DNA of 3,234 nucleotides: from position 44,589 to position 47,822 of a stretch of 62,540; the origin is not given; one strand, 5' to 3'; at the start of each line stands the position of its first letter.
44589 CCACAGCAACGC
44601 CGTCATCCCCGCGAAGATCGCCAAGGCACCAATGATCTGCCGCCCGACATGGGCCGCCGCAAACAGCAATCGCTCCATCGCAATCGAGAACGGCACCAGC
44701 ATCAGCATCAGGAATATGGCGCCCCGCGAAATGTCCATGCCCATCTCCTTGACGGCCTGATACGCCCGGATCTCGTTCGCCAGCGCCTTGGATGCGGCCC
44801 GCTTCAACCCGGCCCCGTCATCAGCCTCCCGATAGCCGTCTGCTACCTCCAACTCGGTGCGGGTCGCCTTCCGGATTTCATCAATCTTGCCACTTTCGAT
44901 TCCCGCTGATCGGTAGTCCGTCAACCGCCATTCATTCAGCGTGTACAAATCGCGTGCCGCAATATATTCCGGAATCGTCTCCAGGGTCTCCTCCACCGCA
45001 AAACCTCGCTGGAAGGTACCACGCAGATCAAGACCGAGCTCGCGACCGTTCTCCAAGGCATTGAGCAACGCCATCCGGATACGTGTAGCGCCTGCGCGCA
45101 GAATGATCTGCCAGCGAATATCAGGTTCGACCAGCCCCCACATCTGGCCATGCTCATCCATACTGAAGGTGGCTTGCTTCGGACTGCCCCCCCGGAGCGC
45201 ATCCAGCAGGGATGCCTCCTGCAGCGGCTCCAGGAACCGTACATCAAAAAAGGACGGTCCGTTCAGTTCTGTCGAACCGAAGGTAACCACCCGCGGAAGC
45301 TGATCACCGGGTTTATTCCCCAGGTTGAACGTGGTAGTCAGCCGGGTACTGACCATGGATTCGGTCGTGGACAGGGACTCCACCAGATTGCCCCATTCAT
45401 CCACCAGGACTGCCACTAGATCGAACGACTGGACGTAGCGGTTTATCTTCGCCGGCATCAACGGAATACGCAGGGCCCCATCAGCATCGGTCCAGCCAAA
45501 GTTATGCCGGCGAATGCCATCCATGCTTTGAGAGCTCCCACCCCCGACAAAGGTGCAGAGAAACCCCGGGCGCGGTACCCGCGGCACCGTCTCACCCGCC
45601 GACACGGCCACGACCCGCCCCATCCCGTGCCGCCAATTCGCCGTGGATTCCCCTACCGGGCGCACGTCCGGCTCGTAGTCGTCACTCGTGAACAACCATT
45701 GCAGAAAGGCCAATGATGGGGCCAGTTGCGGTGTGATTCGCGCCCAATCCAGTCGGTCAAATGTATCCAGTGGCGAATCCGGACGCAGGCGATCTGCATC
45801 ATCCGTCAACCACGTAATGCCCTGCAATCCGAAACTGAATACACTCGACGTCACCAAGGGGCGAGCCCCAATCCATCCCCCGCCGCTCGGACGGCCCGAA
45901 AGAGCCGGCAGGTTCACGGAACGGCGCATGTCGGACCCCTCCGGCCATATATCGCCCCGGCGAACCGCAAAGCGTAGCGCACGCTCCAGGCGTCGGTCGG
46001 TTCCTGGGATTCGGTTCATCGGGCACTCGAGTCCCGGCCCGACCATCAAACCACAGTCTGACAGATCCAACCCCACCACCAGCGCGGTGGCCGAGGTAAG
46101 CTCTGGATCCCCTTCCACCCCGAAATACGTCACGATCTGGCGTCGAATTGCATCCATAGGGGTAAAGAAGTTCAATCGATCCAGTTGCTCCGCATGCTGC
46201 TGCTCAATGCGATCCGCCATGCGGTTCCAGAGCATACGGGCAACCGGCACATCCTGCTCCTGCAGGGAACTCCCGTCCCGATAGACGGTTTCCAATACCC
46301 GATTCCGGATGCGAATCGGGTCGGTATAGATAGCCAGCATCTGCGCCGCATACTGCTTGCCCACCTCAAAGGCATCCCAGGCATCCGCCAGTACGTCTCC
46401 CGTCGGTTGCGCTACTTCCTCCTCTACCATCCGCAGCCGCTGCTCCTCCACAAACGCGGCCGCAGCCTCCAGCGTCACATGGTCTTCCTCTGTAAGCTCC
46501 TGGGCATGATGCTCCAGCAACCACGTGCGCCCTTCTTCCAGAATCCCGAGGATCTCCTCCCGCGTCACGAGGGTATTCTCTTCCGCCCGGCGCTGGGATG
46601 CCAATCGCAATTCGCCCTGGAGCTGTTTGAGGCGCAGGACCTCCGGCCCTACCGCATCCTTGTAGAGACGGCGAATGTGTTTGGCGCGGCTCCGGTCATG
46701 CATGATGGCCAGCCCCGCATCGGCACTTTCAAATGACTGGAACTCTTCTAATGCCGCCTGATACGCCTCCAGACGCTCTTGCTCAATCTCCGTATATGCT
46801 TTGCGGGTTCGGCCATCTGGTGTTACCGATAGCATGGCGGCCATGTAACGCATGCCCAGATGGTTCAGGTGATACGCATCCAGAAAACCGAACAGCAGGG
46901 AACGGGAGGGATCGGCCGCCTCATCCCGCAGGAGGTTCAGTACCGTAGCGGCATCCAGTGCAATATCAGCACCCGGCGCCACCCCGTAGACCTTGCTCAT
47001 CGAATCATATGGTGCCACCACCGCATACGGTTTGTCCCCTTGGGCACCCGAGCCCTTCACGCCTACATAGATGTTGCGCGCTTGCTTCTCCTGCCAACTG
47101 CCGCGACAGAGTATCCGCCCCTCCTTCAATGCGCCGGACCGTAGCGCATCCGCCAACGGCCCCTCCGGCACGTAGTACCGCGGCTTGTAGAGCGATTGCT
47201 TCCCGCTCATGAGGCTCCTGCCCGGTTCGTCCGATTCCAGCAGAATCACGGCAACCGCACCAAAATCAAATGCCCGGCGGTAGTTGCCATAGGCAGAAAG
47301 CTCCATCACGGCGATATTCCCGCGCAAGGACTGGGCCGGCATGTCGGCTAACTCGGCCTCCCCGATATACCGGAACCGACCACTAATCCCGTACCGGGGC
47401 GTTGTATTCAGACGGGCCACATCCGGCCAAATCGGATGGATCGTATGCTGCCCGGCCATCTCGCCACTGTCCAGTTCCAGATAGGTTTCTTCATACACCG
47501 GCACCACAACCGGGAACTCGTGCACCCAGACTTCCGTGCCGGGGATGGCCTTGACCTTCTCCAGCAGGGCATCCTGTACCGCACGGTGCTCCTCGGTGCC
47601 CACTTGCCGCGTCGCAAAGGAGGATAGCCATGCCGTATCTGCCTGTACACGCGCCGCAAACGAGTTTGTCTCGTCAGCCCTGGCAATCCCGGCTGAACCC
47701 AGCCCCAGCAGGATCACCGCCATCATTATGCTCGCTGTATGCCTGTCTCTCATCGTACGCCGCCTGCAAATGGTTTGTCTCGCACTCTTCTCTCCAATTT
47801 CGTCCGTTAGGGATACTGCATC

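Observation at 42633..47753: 1706-aa protein: a degenerate M28-like peptidase domain split by a coiled coil and fused to a tandem FtsX/MacB permease (an FtsEX-EnvC-like logic in one chain)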

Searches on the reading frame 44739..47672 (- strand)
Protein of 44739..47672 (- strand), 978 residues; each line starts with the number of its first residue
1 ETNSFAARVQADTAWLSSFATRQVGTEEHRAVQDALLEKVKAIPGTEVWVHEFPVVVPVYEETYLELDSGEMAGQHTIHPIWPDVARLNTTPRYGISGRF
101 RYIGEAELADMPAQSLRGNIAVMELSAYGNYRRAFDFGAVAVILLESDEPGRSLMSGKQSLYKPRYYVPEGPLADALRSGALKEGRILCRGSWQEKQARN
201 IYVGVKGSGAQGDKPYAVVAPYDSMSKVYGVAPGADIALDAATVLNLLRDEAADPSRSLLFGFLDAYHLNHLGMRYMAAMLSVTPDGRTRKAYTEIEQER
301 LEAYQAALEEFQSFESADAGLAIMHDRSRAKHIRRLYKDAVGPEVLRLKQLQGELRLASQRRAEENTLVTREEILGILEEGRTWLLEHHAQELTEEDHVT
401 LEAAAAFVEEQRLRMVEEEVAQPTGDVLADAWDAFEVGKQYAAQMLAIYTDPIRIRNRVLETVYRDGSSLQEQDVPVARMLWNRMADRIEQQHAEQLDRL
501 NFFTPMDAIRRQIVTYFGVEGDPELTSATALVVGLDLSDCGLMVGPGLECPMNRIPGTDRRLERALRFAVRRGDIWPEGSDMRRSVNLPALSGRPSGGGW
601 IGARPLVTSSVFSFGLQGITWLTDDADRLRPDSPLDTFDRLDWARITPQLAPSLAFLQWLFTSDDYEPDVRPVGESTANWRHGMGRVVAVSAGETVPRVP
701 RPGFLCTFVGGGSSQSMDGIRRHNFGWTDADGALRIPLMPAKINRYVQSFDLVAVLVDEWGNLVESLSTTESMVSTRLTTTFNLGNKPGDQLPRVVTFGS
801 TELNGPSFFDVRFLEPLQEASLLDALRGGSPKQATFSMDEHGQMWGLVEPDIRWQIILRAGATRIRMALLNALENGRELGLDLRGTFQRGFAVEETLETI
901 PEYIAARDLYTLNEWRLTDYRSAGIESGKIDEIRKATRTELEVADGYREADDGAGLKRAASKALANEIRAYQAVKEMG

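Call 34: predict_structure(alignment_id=A2)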
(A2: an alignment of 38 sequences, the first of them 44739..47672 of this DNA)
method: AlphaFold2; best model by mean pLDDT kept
length: 978 residues; sequences in the alignment: 38
mean_pLDDT: 91.3   pTM: 0.90
mean pLDDT of the five models: 91.3, 89.8, 89.4, 89.2, 87.4
residues with pLDDT >= 90: 758; 70-90: 186; 50-70: 24; < 50: 10
segments of 3 or more residues with pLDDT < 50: 425-428, 596-599
pLDDT, mean of each block of 10 residues (from residue 1): 88 97 96 98 98 97 95 96 94 94 95 95 96 94 95 79 96 97 97 97 91 92 96 95 98 95 97 97 93 95 96 93 91 91 88 92 82 90 93 95 96 80 54 92 95 93 90 93 94 95 97 95 91 96 92 88 93 94 91 56 84 94 91 94 97 96 89 80 92 80 94 82 94 95 93 93 89 60 93 90 92 89 90 90 92 89 83 87 87 88 95 93 92 94 97 96 94 89
secondary structure, 60 per line:
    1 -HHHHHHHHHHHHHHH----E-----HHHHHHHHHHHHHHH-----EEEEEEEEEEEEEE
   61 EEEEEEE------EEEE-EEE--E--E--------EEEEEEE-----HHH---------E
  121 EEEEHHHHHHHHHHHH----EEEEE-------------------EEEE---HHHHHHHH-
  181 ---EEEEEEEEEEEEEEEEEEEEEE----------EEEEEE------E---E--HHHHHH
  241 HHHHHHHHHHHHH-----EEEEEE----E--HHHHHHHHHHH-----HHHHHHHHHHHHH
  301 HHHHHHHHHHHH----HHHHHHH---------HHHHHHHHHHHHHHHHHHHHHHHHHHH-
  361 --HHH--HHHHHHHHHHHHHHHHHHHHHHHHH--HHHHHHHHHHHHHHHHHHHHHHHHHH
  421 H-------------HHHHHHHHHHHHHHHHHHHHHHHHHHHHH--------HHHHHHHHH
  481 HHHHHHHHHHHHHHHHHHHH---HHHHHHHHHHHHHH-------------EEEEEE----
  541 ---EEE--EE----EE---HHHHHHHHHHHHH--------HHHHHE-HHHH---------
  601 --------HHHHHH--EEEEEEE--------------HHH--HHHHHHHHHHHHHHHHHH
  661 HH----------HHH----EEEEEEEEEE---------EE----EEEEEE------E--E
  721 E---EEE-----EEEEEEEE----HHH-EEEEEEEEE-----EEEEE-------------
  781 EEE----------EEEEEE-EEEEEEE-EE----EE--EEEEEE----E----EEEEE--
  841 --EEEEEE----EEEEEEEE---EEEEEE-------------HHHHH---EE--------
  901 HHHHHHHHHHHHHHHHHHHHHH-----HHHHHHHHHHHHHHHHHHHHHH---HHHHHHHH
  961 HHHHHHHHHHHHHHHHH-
elements in order (helices of 4 or more, strands of 3 or more residues): H2-16 H27-41 E47-67 E74-77 E79-81 E96-102 E120-124 H125-136 E141-145 E165-168 H172-179 E184-205 E216-221 H235-253 E259-264 H272-282 H288-312 H317-323 H333-359 H368-392 H395-421 H435-463 H472-500 H504-517 E531-536 E544-546 H560-572 H581-585 H588-591 H609-614 E617-623 H643-662 E680-689 E705-710 E725-727 E733-740 E749-757 E763-767 E781-783 E794-799 E801-807 E819-824 E834-838 E843-848 E853-860 E864-869 H883-887 H901-922 H928-949 H953-977
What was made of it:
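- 46122..46811 (-): aa 315-544: helical insert of eight helices of at most 29 residues. It is rich in E, R and L and is the least conserved region. DSSP on the AlphaFold model (call 34).
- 45678..46121 (-): aa 545-692: C-terminal half of the M28-like domain. D563 sits at the end of a strand (GLDLSD). D659 replaces the second zinc His (RPDSPLD663). Secondary-structure order in the model (call 34).
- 45054..45677 (-): aa 693-900: beta-rich periplasmic domain of unassigned fold. AlphaFold strands at model residues 680-869, pLDDT about 90 (call 34).
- On FtsEX-EnvC system: The helices are at most 29 residues (call 34).
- AlphaFold pLDDT 91.3 (call 34).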

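Call 36: search_protein_representatives(protein=window:44739-47672:-)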
Query: 978 residues. Proteins with E-value up to 0.001 (for the whole library): 925; up to 1e-10: 478; up to 1e-30: 60. The best 150 are listed.
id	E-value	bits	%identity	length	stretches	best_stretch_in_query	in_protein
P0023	0.0e+00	1113.7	54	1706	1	4-978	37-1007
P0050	0.0e+00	1050.0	52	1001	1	4-960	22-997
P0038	6.6e-179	613.5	41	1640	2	6-366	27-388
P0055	7.3e-146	504.1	38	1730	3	4-361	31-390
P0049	2.7e-144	498.9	37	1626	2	8-362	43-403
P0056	4.5e-141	488.3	36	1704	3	5-359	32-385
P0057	1.8e-138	479.6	60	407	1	4-374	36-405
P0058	4.0e-130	452.1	36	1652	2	4-367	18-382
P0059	9.8e-130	450.8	33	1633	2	9-362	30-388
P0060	2.1e-129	449.7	37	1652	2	4-378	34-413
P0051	1.0e-115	404.4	36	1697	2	4-308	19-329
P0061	4.9e-115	402.1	38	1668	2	9-346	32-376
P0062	5.2e-114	398.7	38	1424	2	476-976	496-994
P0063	3.7e-112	392.6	36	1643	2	1-336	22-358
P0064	1.7e-109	383.7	35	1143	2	470-977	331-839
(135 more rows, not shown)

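Call 37: fold_search(model_id=the predicted structure, library=pdb)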
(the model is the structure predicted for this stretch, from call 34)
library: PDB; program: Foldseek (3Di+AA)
matches with E <= 10: 426; with E <= 0.001: 78
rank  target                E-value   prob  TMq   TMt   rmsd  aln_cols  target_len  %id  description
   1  2ek8                  2.1e-13  1.00  0.19  0.36   8.0       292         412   20  Aminopeptidase from Aneurinibacillus sp. strain AM-1 (released 2008-03-25)
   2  6hc6_A                1.0e-12  1.00  0.21  0.45   5.8       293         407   21  The structure of BSAP, a zinc aminopeptidase from Bacillus subtilis (released 2019-08-28)
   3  6hc6_C                3.7e-12  1.00  0.22  0.47   5.5       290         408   21  The structure of BSAP, a zinc aminopeptidase from Bacillus subtilis (released 2019-08-28)
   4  6hc7_A                8.2e-12  1.00  0.21  0.46   6.1       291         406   21  The crystal structure of BSAP, a zinc aminopeptidase from Bacillus subtilis (medium resolution) (released 2019-08-28)
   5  3iib                  9.1e-12  1.00  0.20  0.39   7.4       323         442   19  Crystal structure of Peptidase M28 precursor (YP_926796.1) from SHEWANELLA AMAZONENSIS SB2B at 1.70 A resolution (released 2009-08-25)
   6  8acr                  4.1e-11  1.00  0.15  0.26  10.6       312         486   15  Structure of Pseudomonas aeruginosa aminopeptidase, PaAP (released 2023-07-12)
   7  8ac7_A                5.8e-11  1.00  0.15  0.27  10.7       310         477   16  Structure of Pseudomonas aeruginosa aminopeptidase, PaAP (released 2023-07-12)
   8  8ack_A                6.8e-11  1.00  0.15  0.27  10.5       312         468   17  Structure of Pseudomonas aeruginosa aminopeptidase, PaAP (released 2023-07-12)
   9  8acg_E                6.8e-11  1.00  0.15  0.28  15.6       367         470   15  Structure of Pseudomonas aeruginosa aminopeptidase, PaAP_T E340A mutant (released 2023-07-12)
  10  8ac9_A                9.6e-11  1.00  0.15  0.28  16.4       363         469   15  Structure of Pseudomonas aeruginosa aminopeptidase, PaAP_T (released 2023-07-12)
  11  6wrw_B                1.0e-10  1.00  0.18  0.26   8.9       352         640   13  Crystal structure of computationally designed protein 2DS25.5 in complex with the human Transferrin receptor ectodomai (released 2021-04-28)
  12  8acg_C                1.4e-10  1.00  0.15  0.28  11.4       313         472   15  Structure of Pseudomonas aeruginosa aminopeptidase, PaAP_T E340A mutant (released 2023-07-12)
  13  8acg_A                1.6e-10  1.00  0.14  0.27  11.6       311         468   16  Structure of Pseudomonas aeruginosa aminopeptidase, PaAP_T E340A mutant (released 2023-07-12)
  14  3s9l_B                2.5e-10  1.00  0.18  0.26   8.5       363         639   11  Complex between transferrin receptor 1 and transferrin with iron in the N-Lobe, cryocooled 2 (released 2011-08-10)
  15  6okd_B                2.9e-10  1.00  0.19  0.28   8.3       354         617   12  Crystal Structure of human transferrin receptor in complex with a cystine-dense peptide (released 2020-04-15)
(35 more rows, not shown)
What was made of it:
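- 47124..47453 (-): About aa 101-210: PA (protease-associated) domain nested in the M28 fold. Foldseek also matches (call 37).
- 45678..46121 (-): Foldseek alignments of 290-390 columns (call 37).
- Checked: The AlphaFold model (pLDDT 91.3, pTM 0.90; call 34) matches M28+PA structures at Foldseek E of about 1e-13 to 1e-9 (call 37).
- Foldseek to M28+PA enzymes, TfR and GCPII (call 37).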

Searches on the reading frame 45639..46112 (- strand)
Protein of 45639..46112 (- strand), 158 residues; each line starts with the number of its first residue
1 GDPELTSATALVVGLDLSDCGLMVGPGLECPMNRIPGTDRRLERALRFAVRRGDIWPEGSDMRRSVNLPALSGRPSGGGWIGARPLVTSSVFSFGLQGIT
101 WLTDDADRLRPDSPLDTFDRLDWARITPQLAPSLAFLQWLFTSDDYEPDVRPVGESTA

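Call 40: search_solved_structures(query=A3, max_evalue=10, show_alignments=3)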
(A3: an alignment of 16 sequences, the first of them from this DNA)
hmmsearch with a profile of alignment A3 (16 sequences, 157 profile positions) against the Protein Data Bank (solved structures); distinct sequences matched with E-value up to 10: 1.
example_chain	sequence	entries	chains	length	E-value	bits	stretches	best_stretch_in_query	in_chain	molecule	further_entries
7am2_BY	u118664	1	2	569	0.089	15.6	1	20-81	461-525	SpoU_methylase domain-containing protein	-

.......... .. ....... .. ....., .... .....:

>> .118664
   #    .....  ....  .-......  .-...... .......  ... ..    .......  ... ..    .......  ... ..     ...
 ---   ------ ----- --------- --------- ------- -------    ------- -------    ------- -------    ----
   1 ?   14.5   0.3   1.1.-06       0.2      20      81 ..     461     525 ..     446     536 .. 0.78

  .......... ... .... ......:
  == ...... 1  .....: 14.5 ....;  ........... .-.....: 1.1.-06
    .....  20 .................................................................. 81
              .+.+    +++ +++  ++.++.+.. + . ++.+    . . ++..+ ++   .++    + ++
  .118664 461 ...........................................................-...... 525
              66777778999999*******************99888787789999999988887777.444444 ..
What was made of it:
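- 45678..46121 (-): The region gives no sequence hit on its own (call 40).
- The C-terminal half of the M28 fold has no significant sequence match on its own (call 40).
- Tried and rejected: Searched alone against PDB sequences, it gave no M28 hit (call 40).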
